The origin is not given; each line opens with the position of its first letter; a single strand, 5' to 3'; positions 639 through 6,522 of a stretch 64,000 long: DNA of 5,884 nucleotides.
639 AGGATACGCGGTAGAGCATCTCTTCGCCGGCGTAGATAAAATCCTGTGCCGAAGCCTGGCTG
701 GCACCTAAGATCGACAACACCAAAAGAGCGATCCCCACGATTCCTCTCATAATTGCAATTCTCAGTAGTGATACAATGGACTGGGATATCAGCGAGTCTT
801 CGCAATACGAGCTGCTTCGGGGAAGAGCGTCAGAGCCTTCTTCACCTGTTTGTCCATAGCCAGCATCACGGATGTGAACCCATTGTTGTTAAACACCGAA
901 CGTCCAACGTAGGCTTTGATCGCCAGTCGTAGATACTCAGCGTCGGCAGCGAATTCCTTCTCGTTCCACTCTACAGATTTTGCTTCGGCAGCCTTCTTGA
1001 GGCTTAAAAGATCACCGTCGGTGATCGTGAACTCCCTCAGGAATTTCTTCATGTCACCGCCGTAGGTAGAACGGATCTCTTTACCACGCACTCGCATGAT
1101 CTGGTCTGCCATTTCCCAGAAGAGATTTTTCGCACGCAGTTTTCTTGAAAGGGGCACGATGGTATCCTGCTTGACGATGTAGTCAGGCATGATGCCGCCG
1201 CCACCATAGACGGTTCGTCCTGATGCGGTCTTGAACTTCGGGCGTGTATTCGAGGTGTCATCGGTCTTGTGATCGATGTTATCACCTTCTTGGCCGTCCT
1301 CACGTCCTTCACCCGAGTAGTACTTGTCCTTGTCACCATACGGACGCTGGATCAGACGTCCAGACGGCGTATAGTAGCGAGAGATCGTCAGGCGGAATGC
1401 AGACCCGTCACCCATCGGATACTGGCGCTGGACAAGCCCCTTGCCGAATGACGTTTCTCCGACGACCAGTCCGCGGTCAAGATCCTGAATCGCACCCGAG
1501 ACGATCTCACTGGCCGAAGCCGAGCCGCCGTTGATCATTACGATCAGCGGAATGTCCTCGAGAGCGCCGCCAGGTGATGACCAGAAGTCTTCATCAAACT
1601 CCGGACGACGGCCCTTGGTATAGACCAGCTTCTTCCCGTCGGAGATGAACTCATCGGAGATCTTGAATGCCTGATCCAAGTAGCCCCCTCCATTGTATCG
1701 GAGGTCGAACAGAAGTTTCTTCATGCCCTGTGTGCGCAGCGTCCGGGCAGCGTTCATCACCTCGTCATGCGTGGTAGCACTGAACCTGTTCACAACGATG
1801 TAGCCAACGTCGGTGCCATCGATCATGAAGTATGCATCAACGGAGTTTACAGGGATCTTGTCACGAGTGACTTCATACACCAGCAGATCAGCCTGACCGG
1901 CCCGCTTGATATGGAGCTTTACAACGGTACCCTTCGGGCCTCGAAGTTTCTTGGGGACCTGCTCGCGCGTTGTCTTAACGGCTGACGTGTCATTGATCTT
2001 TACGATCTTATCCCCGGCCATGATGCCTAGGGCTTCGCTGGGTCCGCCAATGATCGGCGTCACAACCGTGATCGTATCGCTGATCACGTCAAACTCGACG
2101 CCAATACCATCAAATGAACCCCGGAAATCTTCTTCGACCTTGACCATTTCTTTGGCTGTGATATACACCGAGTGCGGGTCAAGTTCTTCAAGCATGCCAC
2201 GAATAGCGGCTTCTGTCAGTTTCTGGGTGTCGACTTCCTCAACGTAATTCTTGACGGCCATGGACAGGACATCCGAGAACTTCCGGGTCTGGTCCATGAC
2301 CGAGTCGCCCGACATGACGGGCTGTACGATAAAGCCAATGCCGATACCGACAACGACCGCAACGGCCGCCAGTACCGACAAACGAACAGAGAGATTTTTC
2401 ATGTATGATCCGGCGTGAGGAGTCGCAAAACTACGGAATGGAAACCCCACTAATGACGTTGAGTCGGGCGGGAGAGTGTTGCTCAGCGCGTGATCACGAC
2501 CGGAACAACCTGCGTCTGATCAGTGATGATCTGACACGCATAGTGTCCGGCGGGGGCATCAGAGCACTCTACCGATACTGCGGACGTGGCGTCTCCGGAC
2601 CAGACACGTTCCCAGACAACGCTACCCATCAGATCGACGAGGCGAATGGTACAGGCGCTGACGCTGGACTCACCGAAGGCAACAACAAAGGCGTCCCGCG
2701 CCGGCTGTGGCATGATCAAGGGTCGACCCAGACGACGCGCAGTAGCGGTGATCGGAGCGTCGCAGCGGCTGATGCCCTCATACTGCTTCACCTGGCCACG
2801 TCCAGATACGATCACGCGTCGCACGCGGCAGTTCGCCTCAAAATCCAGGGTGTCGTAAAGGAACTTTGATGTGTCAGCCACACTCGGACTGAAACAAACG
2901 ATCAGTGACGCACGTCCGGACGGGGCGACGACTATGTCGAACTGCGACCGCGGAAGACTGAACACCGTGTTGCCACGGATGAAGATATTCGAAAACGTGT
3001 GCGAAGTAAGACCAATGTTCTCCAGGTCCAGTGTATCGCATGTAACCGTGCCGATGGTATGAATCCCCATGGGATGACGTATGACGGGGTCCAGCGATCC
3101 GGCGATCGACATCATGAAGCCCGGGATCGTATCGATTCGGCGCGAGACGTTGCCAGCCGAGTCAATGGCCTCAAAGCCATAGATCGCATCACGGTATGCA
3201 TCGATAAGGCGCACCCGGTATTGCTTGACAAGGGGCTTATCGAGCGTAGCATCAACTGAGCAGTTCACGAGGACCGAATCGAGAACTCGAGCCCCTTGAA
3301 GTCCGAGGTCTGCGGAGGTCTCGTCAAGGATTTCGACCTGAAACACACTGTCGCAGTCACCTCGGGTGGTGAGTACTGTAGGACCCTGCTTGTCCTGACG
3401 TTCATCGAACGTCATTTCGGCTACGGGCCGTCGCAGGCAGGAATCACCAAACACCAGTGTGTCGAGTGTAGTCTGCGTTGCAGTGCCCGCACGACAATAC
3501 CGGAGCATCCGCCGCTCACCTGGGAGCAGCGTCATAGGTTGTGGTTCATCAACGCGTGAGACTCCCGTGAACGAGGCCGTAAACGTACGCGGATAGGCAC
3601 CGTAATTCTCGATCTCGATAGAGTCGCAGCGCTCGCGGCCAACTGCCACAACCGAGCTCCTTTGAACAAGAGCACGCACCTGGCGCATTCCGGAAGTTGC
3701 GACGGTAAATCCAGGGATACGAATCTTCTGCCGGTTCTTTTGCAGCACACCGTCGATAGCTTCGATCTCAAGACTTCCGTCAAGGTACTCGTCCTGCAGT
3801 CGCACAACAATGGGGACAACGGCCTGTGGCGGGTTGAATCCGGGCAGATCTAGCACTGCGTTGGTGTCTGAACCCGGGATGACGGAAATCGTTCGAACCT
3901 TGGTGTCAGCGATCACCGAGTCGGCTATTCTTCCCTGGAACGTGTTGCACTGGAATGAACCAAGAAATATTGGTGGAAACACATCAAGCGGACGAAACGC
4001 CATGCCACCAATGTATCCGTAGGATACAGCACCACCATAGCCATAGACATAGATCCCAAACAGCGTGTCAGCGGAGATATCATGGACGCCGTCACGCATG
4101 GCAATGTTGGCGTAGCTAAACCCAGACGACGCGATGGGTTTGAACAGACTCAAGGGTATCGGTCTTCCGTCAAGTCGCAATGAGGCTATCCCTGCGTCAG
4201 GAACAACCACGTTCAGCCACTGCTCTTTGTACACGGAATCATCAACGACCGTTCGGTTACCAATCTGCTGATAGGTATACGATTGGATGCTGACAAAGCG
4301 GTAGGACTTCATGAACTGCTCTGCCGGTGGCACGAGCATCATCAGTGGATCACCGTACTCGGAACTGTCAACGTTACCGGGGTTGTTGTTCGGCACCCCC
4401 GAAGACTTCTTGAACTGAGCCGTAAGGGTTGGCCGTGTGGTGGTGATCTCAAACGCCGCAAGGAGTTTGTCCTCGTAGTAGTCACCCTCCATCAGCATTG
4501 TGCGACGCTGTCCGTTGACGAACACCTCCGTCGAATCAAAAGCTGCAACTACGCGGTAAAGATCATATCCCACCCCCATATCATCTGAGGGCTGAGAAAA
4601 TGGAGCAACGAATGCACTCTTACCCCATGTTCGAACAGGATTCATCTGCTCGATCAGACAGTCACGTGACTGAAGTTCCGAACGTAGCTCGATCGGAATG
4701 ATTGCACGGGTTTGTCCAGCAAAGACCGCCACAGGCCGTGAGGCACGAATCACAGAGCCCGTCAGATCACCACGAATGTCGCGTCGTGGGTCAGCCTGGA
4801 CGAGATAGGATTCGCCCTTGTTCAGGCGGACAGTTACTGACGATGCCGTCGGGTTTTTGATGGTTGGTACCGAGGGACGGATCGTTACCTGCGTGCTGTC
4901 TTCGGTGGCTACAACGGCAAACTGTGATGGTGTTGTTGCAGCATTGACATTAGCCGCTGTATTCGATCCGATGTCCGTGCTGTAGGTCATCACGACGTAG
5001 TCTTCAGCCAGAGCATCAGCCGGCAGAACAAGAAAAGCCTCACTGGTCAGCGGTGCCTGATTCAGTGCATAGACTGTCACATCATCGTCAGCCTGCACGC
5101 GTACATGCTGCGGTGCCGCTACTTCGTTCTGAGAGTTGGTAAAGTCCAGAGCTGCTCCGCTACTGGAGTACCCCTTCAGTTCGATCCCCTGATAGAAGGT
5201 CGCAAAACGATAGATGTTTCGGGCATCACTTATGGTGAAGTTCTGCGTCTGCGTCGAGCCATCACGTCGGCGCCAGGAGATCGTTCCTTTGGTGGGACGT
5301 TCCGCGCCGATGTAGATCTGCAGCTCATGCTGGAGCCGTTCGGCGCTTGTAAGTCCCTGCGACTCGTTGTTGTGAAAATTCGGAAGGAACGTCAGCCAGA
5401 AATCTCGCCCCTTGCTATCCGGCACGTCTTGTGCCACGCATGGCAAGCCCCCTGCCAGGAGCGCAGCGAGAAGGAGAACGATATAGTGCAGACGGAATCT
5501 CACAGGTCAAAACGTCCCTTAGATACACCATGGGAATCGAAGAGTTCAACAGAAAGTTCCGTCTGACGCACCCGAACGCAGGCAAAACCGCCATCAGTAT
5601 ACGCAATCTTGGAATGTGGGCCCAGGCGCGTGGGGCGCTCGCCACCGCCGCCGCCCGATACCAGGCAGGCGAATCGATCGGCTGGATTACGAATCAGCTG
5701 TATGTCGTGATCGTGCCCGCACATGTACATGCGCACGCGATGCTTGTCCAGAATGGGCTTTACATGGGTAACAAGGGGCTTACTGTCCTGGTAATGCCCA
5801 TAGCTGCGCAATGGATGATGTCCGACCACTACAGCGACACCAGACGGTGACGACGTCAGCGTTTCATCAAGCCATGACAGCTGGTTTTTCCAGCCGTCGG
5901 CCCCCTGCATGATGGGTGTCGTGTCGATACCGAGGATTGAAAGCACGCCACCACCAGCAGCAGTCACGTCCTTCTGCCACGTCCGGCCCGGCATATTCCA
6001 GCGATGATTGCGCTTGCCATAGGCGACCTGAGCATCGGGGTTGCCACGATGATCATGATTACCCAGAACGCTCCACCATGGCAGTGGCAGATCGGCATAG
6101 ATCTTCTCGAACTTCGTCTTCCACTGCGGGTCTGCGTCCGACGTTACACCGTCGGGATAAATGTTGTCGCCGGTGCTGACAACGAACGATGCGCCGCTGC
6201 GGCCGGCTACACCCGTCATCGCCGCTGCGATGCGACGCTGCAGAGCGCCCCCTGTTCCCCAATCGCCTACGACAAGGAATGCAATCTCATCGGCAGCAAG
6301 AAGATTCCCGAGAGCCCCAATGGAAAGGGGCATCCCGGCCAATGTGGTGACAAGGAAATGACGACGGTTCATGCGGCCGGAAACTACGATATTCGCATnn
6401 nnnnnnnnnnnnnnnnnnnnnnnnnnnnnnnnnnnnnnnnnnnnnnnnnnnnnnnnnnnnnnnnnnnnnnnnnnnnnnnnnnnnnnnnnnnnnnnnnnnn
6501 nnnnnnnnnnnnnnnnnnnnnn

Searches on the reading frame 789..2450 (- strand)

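Call 41: search_protein_families(library=pfam, proteins=[window:789-2450:-], max_evalue=0.01)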
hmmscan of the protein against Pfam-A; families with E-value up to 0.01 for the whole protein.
window:789-2450:- (553 aa): 5 families
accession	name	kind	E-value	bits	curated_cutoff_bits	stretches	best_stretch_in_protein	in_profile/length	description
PF03572.23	Peptidase_S41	-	1.3e-46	158.6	24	1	214-369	1-156/165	Peptidase family S41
PF22694.1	CtpB_N-like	-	8.6e-11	42.6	27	1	50-99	33-83/85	Activating protease CtpB N-terminal domain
PF00595.29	PDZ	-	4.4e-08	33.8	23.2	1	112-181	10-80/81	PDZ domain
PF13180.12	PDZ_2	-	7.4e-08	33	27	1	116-186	3-72/80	PDZ domain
PF17820.7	PDZ_6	-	9.3e-07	28.9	27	1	129-183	2-54/54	PDZ domain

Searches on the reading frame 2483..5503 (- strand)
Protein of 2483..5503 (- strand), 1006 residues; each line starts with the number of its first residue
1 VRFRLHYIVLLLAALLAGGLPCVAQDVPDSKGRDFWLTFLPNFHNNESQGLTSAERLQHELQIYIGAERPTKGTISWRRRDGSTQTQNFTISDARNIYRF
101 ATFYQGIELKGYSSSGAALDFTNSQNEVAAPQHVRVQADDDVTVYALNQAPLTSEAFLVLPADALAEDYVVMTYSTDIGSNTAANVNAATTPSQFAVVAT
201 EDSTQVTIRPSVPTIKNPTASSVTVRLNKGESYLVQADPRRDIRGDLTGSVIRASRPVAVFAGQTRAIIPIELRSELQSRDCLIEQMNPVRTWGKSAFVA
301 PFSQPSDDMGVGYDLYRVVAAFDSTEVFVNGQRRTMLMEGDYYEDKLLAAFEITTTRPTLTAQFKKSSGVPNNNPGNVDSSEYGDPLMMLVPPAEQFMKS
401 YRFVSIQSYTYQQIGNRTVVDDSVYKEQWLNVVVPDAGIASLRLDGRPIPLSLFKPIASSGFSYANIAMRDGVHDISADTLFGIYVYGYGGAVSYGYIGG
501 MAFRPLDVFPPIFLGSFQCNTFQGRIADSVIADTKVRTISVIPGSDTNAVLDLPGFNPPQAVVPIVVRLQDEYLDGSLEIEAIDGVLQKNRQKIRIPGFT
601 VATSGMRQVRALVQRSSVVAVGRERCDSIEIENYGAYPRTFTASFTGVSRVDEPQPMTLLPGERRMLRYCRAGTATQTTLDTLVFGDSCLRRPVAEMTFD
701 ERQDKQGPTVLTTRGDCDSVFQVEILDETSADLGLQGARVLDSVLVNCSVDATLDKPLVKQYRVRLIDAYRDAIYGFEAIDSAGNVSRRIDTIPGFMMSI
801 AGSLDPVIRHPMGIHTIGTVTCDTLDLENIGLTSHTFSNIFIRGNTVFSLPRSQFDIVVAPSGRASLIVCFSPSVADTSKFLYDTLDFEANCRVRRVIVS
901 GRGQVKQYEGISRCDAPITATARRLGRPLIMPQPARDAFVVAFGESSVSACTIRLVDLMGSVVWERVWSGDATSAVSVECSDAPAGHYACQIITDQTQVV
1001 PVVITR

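Call 41: search_protein_families(library=pfam, proteins=[window:2483-5503:-], max_evalue=0.01)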
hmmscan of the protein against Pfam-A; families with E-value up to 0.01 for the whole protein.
window:2483-5503:- (1006 aa): 2 families
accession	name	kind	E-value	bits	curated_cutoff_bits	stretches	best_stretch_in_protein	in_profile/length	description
PF17517.7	IgGFc_binding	-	7.7e-61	206.4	25.6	1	156-488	2-297/297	IgGFc binding protein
PF18962.6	Por_Secre_tail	-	8.4e-05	23.2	27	1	931-999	2-69/75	Secretion system C-terminal sorting domain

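Call 76: search_protein_families(library=ncbifam, proteins=[window:2483-5503:-], max_evalue=0.01)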
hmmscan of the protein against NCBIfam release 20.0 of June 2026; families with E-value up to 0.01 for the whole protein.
window:2483-5503:- (1006 aa): 0 families

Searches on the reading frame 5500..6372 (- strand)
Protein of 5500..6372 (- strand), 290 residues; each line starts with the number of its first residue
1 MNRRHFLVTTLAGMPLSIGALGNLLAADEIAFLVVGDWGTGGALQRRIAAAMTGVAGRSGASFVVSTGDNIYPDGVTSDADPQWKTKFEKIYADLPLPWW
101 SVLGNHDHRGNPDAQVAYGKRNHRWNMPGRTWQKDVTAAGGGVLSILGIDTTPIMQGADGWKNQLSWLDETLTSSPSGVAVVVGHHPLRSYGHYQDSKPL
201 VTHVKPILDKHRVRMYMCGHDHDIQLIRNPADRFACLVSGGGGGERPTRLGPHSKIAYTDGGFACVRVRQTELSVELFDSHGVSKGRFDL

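Call 41: search_protein_families(library=pfam, proteins=[window:5500-6372:-], max_evalue=0.01)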
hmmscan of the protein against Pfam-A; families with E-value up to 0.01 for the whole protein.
window:5500-6372:- (290 aa): 1 family
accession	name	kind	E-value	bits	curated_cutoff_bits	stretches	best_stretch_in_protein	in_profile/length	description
PF00149.33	Metallophos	-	1.3e-16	62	21.5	1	32-222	3-189/191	Calcineurin-like phosphoesterase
